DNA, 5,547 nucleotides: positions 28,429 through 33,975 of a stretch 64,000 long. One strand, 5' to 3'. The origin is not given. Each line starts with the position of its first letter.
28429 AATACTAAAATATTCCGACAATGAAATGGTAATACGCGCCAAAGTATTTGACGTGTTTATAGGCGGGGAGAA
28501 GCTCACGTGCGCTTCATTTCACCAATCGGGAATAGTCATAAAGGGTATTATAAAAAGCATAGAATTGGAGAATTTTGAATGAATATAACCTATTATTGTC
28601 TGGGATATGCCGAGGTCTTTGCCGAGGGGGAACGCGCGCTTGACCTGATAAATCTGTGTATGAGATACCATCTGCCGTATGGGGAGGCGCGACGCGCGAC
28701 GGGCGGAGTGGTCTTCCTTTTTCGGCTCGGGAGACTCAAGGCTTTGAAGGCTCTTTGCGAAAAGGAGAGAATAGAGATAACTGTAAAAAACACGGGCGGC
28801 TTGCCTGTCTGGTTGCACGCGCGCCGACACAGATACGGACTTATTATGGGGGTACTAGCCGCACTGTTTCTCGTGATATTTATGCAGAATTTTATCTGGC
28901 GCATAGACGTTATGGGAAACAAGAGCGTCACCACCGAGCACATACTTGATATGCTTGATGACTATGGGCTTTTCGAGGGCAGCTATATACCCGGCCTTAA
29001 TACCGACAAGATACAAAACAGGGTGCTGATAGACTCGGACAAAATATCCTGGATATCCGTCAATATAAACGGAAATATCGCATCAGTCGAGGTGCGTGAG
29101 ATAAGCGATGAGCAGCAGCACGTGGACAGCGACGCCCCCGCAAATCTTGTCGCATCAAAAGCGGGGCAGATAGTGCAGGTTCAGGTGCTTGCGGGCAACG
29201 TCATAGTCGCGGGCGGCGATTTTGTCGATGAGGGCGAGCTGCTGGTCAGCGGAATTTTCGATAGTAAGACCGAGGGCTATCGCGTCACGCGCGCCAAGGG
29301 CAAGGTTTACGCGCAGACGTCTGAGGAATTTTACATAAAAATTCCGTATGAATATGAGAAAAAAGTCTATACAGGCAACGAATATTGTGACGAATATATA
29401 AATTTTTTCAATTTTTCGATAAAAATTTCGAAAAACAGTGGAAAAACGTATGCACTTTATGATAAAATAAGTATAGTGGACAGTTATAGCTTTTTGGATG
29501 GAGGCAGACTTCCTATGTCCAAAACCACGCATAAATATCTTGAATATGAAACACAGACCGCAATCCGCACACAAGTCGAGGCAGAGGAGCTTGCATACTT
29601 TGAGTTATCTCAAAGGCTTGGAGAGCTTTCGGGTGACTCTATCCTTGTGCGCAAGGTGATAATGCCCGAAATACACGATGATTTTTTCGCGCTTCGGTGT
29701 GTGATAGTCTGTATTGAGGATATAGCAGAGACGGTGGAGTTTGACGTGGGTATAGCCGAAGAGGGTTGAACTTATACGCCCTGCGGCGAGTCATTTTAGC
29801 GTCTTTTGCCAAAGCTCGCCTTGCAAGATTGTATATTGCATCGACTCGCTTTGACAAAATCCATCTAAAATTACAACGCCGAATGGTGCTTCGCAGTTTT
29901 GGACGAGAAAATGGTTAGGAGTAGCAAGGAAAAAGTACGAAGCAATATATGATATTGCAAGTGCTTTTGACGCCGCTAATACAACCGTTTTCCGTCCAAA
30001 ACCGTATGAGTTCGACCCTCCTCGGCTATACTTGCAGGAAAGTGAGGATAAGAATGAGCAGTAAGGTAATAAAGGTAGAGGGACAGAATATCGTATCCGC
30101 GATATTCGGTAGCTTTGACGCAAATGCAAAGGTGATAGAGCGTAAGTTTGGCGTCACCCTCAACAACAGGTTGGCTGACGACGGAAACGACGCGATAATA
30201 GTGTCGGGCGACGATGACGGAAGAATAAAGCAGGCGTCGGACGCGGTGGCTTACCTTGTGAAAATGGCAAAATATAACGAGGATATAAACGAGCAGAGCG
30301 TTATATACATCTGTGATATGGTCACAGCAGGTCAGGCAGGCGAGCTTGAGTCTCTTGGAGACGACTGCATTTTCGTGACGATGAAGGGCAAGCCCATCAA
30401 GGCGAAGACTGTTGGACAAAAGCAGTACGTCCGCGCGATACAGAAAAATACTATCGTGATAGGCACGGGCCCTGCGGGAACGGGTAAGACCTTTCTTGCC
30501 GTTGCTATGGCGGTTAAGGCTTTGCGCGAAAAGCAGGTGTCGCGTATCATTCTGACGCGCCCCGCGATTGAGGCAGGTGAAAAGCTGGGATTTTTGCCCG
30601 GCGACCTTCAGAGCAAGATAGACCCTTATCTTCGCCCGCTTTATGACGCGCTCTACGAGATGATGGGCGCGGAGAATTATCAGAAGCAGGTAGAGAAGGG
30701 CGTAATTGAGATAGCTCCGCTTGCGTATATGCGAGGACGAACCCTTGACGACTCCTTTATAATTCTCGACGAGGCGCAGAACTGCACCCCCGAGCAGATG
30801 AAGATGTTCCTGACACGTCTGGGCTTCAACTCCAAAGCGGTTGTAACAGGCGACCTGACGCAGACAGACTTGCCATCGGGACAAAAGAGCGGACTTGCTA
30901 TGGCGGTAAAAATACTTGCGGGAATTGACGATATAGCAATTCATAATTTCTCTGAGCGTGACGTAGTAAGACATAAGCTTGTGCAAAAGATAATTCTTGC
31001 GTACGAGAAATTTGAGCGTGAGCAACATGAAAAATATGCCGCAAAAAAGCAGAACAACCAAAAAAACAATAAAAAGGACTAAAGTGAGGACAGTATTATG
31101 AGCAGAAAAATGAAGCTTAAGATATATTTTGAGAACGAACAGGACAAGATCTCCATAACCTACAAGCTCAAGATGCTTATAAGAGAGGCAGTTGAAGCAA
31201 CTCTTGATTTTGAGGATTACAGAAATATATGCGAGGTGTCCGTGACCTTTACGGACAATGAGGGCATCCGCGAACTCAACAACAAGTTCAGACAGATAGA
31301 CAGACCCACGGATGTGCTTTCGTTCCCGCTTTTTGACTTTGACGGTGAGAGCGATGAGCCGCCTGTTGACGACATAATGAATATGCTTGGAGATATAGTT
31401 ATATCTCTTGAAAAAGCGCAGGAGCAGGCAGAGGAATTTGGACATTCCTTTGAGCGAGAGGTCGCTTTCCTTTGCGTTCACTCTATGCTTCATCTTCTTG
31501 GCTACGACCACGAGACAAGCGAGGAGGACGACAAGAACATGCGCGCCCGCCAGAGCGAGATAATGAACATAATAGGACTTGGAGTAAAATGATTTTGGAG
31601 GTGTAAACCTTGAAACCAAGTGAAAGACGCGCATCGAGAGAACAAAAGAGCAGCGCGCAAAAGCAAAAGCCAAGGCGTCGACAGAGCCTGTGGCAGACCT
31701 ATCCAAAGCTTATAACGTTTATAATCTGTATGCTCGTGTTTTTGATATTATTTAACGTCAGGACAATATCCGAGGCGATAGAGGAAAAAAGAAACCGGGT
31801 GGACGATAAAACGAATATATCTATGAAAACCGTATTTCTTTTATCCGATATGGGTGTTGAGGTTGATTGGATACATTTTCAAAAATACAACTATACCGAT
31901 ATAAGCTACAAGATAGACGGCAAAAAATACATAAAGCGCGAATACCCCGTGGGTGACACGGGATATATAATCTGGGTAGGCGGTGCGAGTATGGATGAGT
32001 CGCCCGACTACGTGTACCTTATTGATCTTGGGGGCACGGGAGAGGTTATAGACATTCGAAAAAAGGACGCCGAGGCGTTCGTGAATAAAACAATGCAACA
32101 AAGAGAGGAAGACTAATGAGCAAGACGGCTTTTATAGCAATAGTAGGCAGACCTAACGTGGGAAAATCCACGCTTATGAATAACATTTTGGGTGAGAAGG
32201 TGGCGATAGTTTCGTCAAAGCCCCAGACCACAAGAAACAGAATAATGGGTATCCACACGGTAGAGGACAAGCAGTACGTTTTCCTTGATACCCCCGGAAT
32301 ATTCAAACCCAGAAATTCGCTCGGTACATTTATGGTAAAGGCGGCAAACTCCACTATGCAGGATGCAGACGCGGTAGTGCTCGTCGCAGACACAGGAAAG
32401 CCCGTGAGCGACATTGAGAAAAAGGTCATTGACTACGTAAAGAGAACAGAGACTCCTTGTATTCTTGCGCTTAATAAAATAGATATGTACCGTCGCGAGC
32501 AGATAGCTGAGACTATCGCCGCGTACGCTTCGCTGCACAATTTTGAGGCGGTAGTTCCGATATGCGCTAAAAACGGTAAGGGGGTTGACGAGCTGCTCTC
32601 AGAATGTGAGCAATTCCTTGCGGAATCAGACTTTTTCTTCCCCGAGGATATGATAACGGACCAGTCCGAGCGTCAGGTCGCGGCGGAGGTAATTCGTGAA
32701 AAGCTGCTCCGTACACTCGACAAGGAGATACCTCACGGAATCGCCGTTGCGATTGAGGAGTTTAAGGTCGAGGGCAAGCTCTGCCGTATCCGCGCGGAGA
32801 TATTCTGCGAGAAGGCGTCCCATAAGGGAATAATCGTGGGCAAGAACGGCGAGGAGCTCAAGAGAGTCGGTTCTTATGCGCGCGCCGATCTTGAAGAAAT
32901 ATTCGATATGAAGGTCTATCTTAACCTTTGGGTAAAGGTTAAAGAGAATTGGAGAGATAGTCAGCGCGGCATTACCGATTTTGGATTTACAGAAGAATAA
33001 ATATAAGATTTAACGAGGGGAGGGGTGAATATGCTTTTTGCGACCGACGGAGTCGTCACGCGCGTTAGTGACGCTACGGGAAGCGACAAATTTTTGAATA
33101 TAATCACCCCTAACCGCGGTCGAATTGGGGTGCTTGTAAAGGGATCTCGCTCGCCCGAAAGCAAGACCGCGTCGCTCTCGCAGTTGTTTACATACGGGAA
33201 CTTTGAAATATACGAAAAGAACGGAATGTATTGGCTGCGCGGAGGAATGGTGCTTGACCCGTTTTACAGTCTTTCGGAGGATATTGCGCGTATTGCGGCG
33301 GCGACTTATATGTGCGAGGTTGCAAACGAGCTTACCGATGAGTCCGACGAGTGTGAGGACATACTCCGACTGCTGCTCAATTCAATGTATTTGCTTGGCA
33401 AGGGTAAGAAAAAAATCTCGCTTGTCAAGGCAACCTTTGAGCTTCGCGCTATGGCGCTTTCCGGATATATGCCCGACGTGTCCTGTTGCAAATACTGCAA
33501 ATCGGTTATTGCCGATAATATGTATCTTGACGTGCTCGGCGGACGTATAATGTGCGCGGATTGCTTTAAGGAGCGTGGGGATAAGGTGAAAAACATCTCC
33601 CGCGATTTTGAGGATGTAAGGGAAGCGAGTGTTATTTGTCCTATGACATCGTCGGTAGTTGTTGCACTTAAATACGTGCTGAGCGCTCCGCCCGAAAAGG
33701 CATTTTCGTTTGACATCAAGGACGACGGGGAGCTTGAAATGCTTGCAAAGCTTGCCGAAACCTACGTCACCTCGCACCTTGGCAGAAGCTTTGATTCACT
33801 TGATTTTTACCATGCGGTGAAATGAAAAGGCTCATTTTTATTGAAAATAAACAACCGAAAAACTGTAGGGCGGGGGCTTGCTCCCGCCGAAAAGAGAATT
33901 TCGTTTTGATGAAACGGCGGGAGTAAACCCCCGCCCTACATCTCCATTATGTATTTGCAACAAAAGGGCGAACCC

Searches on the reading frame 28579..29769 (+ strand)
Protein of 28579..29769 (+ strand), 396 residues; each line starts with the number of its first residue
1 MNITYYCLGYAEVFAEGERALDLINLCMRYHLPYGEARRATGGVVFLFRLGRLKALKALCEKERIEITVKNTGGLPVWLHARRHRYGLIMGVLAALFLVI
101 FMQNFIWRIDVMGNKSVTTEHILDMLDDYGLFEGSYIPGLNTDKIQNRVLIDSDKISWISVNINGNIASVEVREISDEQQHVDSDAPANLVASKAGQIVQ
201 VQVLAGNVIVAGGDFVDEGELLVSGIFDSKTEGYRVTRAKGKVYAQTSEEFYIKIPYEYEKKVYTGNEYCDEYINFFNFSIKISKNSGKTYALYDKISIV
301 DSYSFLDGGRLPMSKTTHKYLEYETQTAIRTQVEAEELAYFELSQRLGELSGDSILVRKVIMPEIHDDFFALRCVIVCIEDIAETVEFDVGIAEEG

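Call 53: search_protein_families(library=pfam, proteins=[window:28579-29769:+], max_evalue=0.00001)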
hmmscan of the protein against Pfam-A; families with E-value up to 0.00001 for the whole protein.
window:28579-29769:+ (396 aa): 1 family
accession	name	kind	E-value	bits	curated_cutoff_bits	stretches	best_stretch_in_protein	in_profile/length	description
PF06898.16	YqfD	-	7.6e-91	305.3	25.2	1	6-382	2-379/379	Putative stage IV sporulation protein YqfD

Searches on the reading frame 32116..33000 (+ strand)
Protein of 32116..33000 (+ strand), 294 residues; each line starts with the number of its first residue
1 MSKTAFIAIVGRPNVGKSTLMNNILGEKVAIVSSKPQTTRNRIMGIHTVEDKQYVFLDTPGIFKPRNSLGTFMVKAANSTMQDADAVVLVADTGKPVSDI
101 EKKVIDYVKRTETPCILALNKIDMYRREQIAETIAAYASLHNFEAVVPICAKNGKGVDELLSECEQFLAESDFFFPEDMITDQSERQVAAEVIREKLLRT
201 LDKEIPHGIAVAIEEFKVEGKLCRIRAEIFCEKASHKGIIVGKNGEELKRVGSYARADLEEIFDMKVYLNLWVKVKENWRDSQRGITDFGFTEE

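Call 53: search_protein_families(library=pfam, proteins=[window:32116-33000:+], max_evalue=0.00001)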
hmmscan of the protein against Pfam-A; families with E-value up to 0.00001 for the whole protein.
window:32116-33000:+ (294 aa): 7 families
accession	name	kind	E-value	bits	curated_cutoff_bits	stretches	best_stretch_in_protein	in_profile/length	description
PF01926.29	MMR_HSR1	-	1.5e-28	99.6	21.9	1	7-121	2-113/113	50S ribosome-binding GTPase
PF07650.23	KH_2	-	3e-20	72.3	22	1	204-280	1-78/78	KH domain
PF02421.24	FeoB_N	-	1.3e-16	60.9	27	1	7-163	3-155/156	Ferrous iron transport protein B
PF00009.33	GTP_EFTU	-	3e-13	50.2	26.5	1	6-168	5-186/188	Elongation factor Tu GTP binding domain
PF00350.29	Dynamin_N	-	1.3e-10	42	27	0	7-40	1-34/168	Dynamin family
PF03193.22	RsgA_GTPase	-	6.8e-09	36.2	30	0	5-63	107-169/174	RsgA GTPase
PF04548.22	AIG1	-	8.4e-09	35.5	27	1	7-110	3-109/212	AIG1 family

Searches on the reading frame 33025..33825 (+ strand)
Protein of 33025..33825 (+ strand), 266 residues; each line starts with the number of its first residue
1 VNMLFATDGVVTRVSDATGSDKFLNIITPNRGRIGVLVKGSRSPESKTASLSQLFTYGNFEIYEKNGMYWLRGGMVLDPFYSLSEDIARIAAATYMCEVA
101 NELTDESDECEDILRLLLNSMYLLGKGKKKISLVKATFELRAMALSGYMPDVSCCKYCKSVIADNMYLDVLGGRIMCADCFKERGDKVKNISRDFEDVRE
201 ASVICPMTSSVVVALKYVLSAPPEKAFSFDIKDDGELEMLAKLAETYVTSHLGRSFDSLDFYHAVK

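Call 53: search_protein_families(library=pfam, proteins=[window:33025-33825:+], max_evalue=0.00001)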
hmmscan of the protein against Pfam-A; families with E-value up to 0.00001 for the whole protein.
window:33025-33825:+ (266 aa): 2 families
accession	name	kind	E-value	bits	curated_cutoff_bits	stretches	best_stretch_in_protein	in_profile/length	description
PF02565.21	RecO_C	-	2.3e-21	76.6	22.1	1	85-187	2-102/157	Recombination protein O C terminal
PF11967.14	RecO_N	-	5.6e-14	52.4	27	1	3-80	1-80/80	Recombination protein O N terminal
